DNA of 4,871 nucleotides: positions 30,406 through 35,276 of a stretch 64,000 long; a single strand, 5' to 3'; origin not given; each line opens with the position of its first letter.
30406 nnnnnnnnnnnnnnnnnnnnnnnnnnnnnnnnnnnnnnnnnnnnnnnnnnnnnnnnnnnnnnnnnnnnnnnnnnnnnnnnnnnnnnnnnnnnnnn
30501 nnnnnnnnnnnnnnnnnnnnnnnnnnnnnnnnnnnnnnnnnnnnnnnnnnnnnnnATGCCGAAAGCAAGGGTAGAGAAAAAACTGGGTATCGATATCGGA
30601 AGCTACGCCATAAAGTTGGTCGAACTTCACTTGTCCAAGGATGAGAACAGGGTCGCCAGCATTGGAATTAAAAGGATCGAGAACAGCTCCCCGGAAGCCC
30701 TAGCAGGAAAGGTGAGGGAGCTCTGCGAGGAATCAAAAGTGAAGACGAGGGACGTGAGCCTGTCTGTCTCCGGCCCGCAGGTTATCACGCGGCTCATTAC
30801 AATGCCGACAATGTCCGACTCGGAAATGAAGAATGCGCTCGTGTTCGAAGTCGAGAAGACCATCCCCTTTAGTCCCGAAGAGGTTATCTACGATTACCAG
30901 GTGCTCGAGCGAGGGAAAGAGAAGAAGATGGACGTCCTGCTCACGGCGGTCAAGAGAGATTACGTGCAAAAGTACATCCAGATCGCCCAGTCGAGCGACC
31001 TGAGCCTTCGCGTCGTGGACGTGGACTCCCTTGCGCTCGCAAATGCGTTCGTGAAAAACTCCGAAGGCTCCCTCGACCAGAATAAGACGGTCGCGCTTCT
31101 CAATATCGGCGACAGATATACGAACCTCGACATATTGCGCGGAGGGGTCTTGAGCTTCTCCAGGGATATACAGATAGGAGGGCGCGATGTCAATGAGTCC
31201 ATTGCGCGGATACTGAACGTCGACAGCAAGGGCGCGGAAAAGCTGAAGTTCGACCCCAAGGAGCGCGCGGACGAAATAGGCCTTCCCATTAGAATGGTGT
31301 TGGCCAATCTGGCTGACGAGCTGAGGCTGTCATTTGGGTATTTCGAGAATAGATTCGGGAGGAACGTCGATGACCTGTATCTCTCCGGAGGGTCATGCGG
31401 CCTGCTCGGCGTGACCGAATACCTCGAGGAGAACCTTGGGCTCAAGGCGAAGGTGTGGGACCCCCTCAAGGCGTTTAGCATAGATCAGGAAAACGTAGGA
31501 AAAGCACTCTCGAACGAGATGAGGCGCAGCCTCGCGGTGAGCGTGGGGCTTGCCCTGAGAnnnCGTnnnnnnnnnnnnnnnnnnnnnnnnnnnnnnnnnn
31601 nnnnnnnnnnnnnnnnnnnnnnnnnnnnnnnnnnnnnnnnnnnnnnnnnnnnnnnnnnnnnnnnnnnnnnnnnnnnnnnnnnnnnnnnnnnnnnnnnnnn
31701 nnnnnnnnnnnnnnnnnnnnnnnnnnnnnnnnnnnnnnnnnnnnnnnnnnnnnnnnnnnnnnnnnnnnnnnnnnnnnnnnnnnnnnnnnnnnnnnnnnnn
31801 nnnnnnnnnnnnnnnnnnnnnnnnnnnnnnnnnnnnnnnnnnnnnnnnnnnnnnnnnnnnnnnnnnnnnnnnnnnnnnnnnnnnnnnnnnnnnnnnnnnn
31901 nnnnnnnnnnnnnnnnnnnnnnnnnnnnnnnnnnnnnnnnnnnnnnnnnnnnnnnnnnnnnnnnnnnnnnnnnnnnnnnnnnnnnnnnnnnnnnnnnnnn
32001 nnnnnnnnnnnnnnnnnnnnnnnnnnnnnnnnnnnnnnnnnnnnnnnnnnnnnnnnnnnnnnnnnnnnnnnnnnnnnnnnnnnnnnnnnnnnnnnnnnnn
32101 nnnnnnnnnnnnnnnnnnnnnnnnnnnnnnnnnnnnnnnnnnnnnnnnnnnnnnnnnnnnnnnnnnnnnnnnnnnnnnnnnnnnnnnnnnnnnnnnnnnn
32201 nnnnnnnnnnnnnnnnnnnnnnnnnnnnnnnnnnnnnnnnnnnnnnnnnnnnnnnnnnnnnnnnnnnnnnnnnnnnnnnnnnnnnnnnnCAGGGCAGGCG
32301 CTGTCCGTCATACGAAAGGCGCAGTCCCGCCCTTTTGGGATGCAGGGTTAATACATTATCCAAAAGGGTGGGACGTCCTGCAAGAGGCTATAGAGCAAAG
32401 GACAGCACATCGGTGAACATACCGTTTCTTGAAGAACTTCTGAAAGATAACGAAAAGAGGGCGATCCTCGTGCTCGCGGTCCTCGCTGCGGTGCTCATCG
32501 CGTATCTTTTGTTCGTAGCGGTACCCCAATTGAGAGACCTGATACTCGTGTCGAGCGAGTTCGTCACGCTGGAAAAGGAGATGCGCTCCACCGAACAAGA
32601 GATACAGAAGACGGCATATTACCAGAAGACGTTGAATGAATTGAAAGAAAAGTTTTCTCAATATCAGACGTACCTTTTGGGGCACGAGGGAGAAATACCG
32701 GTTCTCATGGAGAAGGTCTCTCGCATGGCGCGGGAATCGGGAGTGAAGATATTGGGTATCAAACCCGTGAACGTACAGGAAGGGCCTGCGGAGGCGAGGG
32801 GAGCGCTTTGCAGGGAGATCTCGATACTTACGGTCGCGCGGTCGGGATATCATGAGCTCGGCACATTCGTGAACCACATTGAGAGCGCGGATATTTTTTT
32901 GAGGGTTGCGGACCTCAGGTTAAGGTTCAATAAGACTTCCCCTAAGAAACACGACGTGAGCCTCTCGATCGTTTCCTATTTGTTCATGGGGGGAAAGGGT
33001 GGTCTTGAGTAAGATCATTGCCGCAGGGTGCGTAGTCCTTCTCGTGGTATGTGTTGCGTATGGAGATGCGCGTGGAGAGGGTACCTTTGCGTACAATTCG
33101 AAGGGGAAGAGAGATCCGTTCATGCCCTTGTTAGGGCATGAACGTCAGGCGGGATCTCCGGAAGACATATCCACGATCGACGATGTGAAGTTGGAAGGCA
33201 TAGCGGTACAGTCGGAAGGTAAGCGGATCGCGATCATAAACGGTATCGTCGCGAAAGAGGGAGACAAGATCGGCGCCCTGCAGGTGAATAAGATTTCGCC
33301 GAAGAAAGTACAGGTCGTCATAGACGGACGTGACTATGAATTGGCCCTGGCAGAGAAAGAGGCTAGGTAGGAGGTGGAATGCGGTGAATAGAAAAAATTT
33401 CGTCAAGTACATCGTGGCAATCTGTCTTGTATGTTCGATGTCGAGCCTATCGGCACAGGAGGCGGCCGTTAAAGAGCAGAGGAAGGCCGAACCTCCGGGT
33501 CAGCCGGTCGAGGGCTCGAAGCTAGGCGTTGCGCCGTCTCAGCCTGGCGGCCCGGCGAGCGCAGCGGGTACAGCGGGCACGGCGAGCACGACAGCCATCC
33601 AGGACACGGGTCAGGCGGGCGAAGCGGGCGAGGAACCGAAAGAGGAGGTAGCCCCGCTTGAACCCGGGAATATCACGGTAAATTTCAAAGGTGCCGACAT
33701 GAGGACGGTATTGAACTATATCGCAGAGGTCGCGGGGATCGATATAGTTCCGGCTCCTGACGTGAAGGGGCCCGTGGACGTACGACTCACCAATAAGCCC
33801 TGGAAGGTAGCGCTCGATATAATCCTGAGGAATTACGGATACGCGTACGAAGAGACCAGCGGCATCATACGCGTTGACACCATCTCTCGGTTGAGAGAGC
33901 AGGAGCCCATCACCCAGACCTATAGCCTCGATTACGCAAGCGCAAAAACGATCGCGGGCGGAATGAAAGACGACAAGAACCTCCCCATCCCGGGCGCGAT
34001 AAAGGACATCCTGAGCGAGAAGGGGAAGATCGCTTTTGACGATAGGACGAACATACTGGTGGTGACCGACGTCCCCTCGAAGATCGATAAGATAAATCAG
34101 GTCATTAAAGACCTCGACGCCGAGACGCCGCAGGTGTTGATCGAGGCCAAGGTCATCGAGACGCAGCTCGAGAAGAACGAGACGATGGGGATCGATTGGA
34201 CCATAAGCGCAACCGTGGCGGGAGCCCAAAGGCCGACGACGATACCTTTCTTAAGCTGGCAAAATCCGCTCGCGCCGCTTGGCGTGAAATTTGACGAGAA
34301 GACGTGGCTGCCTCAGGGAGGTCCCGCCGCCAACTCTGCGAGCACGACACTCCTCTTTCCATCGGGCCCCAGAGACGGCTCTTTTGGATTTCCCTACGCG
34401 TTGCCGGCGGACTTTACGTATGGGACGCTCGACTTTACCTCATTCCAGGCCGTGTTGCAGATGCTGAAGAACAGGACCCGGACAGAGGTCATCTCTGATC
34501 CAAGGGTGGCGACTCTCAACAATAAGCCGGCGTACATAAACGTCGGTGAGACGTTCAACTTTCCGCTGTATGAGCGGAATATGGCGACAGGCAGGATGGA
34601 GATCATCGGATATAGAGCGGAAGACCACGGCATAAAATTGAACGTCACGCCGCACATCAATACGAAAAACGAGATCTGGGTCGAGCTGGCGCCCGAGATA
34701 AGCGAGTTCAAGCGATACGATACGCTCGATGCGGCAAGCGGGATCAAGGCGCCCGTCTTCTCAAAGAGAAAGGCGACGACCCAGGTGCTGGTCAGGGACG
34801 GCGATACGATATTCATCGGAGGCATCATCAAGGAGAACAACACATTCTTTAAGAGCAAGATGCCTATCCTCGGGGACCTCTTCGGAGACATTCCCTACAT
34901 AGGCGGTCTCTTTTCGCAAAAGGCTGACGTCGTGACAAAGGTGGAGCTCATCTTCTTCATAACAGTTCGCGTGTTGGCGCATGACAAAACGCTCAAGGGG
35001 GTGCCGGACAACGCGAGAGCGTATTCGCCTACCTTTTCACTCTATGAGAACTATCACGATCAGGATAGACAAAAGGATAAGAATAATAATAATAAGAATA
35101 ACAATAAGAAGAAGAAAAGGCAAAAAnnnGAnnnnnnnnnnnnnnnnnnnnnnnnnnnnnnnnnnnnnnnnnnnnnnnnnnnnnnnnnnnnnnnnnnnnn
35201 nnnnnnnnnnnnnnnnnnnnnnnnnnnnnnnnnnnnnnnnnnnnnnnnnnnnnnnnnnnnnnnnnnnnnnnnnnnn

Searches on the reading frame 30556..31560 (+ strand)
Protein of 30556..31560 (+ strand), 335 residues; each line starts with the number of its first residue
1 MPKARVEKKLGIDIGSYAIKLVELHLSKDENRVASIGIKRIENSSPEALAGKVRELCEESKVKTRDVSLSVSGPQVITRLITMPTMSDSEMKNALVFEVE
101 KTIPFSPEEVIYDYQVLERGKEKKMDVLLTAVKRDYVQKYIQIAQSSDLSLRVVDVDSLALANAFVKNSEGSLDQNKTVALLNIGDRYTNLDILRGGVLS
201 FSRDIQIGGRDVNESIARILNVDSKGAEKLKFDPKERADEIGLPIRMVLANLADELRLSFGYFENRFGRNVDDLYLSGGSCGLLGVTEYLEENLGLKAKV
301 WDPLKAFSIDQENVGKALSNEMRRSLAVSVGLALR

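Call 30: search_protein_families(library=pfam, proteins=[window:30556-31560:+], max_evalue=0.001)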
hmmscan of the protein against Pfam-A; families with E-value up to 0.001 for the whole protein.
window:30556-31560:+ (335 aa): 2 families
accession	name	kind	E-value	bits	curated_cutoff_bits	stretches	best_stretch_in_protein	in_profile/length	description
PF11104.14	PilM_2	-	2.7e-53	181.5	27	1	11-335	1-338/340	Type IV pilus assembly protein PilM;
PF14450.12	FtsA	-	3.5e-06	27.8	31.8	1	180-303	1-112/127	Cell division protein FtsA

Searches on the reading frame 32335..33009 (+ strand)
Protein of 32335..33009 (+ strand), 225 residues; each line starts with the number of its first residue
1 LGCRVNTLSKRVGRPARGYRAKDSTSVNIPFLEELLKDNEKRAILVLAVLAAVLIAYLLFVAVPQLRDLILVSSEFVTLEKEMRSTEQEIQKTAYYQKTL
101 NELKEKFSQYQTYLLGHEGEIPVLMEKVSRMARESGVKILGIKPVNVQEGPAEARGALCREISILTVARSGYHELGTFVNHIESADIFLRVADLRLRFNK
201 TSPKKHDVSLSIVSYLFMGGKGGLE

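Call 30: search_protein_families(library=pfam, proteins=[window:32335-33009:+], max_evalue=0.001)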
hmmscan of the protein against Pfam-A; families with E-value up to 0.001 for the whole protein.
window:32335-33009:+ (225 aa): 1 family
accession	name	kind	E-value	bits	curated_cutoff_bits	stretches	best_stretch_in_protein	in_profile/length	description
PF04350.18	PilO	-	1.3e-09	38.8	22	1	76-213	8-139/145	Pilus assembly protein, PilO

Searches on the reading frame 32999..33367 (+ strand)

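Call 30: search_protein_families(library=pfam, proteins=[window:32999-33367:+], max_evalue=0.001)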
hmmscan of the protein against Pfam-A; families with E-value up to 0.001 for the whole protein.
window:32999-33367:+ (123 aa): 1 family
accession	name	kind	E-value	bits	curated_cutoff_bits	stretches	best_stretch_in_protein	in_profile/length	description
PF16537.11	T2SSB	-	4.3e-05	23.5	28.4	1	74-115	16-58/60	Type II secretion system protein B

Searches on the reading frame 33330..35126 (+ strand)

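Call 30: search_protein_families(library=pfam, proteins=[window:33330-35126:+], max_evalue=0.001)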
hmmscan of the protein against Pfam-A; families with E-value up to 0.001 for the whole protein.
window:33330-35126:+ (599 aa): 4 families
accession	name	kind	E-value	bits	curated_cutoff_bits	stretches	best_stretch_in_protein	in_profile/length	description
PF00263.26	Secretin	-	1.2e-39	136.1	27.5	1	379-549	2-168/169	Bacterial type II and III secretion system protein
PF03958.22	Secretin_N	-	1.2e-09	38.7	28.2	1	195-268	1-69/69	Bacterial type II/III secretion system short domain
PF21305.2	type_II_gspD_N0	-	1.7e-06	28.2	27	1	117-182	1-71/71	GspD-like, N0 domain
PF07660.19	STN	-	3.6e-06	27.1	28.4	1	139-182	4-49/52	Secretin and TonB N terminus short domain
